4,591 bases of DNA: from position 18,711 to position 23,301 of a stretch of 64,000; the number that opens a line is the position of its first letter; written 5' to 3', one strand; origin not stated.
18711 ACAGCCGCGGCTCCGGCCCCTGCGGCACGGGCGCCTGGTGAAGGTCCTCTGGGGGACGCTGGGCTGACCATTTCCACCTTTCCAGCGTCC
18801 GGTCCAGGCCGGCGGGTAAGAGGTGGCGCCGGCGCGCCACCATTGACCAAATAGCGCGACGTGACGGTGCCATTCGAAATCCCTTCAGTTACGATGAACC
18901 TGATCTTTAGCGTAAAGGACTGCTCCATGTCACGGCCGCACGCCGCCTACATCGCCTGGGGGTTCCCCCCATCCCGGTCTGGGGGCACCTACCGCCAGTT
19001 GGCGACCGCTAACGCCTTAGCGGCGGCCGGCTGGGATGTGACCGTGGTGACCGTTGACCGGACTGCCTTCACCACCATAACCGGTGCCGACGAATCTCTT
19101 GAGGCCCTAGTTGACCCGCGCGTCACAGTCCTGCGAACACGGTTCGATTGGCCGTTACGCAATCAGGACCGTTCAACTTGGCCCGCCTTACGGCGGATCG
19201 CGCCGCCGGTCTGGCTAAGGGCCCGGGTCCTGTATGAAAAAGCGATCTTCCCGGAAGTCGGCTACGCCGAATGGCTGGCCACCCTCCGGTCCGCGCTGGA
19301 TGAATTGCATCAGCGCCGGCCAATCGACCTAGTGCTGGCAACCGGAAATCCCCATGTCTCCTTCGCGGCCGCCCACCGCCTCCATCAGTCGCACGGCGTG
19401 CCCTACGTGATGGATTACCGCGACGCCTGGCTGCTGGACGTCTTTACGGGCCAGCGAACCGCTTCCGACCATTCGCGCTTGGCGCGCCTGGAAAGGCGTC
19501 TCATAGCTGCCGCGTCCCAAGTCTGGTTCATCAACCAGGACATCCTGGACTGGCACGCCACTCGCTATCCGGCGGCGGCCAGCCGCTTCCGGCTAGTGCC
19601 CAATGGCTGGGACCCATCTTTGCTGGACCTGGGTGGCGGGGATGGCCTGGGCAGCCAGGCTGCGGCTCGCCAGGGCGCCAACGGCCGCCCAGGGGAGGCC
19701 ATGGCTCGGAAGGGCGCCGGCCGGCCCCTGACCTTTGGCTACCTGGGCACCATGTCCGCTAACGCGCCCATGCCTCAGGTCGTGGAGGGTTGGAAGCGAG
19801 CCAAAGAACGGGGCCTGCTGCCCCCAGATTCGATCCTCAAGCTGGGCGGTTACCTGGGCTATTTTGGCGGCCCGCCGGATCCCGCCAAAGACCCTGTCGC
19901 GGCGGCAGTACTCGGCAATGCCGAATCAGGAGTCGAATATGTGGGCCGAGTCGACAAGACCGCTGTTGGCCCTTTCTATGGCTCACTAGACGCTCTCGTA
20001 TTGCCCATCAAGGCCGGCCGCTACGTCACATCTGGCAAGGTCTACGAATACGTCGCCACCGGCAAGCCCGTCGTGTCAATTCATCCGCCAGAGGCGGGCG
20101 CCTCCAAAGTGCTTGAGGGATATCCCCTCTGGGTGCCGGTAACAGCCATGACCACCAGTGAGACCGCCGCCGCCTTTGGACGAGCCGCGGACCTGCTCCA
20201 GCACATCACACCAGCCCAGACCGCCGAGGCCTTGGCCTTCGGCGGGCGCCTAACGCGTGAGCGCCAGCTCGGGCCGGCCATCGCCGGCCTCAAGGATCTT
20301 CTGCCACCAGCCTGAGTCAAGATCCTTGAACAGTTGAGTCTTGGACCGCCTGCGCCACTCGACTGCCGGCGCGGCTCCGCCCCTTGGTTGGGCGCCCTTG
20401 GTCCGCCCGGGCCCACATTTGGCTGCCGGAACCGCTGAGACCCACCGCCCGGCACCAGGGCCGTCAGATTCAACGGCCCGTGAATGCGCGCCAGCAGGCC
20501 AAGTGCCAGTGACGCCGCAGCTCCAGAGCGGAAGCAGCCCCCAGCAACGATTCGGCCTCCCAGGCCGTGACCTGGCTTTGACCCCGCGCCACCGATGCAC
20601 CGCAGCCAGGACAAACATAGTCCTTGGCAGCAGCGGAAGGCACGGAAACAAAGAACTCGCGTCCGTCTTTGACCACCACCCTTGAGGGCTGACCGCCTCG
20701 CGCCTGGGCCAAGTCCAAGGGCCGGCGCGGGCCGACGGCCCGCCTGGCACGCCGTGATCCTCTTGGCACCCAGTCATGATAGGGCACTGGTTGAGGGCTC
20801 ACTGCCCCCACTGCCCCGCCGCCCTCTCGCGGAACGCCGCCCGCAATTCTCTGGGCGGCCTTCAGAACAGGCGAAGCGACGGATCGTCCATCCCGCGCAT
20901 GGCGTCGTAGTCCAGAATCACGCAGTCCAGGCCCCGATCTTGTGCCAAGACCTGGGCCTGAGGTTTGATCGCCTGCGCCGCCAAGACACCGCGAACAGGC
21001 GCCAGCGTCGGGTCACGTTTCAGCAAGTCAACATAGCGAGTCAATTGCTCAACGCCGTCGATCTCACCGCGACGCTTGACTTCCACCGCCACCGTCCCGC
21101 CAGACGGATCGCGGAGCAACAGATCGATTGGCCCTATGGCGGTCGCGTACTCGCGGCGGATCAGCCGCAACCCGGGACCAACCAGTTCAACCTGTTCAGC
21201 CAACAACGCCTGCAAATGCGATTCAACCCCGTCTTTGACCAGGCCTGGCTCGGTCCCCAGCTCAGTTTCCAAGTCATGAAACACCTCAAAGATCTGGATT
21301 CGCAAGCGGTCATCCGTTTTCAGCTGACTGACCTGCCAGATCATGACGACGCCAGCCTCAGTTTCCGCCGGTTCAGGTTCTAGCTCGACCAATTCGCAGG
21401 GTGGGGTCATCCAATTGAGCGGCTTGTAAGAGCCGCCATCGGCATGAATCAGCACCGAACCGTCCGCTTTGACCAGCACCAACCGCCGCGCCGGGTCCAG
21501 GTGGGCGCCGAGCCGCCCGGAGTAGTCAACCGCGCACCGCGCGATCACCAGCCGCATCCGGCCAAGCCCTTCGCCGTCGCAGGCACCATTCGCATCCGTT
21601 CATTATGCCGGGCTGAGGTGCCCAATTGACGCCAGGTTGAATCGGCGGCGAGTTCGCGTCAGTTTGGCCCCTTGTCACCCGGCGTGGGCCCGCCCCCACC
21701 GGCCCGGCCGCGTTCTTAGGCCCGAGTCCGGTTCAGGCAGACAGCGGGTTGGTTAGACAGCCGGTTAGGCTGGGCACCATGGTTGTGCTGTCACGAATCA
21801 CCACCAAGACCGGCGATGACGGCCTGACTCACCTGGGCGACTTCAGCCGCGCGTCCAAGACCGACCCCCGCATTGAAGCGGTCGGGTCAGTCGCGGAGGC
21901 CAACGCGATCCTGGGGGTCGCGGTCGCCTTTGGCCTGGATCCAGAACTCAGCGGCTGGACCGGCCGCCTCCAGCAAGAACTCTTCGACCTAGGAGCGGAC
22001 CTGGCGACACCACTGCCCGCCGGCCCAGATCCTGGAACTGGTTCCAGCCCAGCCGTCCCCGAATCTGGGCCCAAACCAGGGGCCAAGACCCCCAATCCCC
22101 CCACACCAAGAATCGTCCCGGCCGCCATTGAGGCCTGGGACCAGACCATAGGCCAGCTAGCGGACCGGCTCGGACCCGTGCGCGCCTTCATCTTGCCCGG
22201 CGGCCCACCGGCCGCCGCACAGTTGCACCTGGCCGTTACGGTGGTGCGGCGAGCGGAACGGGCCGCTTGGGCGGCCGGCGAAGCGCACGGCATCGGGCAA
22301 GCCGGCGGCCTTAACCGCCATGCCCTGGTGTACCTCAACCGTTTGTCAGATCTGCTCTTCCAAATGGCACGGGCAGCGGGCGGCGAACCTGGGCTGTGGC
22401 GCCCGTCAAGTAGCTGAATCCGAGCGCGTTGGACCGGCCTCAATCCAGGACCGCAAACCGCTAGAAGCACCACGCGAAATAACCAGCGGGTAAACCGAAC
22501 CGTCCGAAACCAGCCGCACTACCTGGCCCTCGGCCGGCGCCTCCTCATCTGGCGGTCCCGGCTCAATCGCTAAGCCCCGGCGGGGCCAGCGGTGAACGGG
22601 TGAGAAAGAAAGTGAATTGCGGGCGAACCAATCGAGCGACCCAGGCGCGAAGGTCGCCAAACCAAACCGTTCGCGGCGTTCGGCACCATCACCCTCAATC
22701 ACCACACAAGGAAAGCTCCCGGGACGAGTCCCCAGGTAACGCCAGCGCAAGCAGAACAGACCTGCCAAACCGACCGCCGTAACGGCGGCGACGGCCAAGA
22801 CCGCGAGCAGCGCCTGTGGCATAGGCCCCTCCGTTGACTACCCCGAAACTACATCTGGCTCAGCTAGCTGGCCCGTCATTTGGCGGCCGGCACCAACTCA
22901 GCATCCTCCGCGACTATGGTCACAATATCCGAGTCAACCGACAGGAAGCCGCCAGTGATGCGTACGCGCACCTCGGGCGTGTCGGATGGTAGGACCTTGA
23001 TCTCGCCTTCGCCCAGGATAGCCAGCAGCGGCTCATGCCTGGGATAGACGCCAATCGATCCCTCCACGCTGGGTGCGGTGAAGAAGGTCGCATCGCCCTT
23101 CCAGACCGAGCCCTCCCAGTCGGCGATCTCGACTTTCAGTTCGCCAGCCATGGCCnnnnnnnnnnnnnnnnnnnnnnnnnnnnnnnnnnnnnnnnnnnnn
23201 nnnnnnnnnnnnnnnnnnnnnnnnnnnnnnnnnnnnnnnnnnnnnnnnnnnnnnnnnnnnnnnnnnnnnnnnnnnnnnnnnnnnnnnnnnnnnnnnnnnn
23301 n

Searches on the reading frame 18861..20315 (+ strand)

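Call 88: search_protein_families(library=pfam, proteins=[window:18861-20315:+], max_evalue=0.00001)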
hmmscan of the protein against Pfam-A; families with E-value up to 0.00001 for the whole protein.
window:18861-20315:+ (484 aa): 3 families
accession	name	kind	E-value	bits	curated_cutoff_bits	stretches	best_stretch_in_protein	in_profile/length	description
PF13579.12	Glyco_trans_4_4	-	2.3e-11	44.7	29.7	1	41-249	2-158/158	Glycosyl transferase 4-like domain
PF13439.12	Glyco_transf_4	-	1.3e-09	38.7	28.5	1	49-253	11-169/170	Glycosyltransferase Family 4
PF13692.12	Glyco_trans_1_4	-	4.9e-06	27.3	27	0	345-409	48-108/142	Glycosyl transferases group 1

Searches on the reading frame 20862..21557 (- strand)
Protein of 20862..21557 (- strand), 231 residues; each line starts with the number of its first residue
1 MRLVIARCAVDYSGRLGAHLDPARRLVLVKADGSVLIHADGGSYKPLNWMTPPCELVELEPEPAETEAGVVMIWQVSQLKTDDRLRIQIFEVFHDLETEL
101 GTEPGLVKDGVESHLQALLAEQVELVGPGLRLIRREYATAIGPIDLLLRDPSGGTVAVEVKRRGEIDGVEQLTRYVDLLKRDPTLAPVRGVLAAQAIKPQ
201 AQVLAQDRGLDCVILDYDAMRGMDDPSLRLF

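Call 88: search_protein_families(library=pfam, proteins=[window:20862-21557:-], max_evalue=0.00001)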
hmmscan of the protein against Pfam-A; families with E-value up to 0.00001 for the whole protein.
window:20862-21557:- (231 aa): 2 families
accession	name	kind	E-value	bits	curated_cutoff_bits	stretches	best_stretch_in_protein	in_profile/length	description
PF01939.22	NucS_C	-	3.2e-40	137.4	24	1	111-231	1-124/124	Endonuclease NucS C-terminal domain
PF21003.3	NucS_N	-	5.3e-25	87.7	23.9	1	2-102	5-97/100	Endonuclease NucS N-terminal PH-like domain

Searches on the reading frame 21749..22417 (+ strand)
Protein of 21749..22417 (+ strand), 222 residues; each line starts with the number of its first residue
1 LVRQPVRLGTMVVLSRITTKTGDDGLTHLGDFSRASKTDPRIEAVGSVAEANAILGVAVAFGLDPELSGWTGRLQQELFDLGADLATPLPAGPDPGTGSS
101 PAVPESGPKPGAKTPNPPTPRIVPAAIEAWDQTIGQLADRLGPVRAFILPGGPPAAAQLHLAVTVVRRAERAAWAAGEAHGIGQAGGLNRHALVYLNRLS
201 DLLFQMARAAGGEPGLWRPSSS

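Call 88: search_protein_families(library=pfam, proteins=[window:21749-22417:+], max_evalue=0.00001)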
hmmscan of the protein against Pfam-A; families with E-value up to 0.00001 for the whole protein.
window:21749-22417:+ (222 aa): 1 family
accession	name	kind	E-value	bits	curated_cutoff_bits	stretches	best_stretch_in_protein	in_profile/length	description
PF01923.23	Cob_adeno_trans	-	9.5e-45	153.1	24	1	17-209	1-170/171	Cobalamin adenosyltransferase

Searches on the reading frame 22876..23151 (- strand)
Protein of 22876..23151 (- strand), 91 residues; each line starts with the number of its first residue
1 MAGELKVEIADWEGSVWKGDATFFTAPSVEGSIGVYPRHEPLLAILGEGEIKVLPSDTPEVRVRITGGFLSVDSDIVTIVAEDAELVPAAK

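Call 89: search_protein_families(library=pfam, proteins=[window:22876-23151:-], max_evalue=0.00001)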
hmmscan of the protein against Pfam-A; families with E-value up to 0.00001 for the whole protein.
window:22876-23151:- (91 aa): 1 family
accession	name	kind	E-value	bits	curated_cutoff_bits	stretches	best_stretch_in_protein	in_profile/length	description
PF02823.21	ATP-synt_DE_N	-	5.9e-20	71.5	27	1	5-84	1-80/80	ATP synthase, Delta/Epsilon chain, beta-sandwich domain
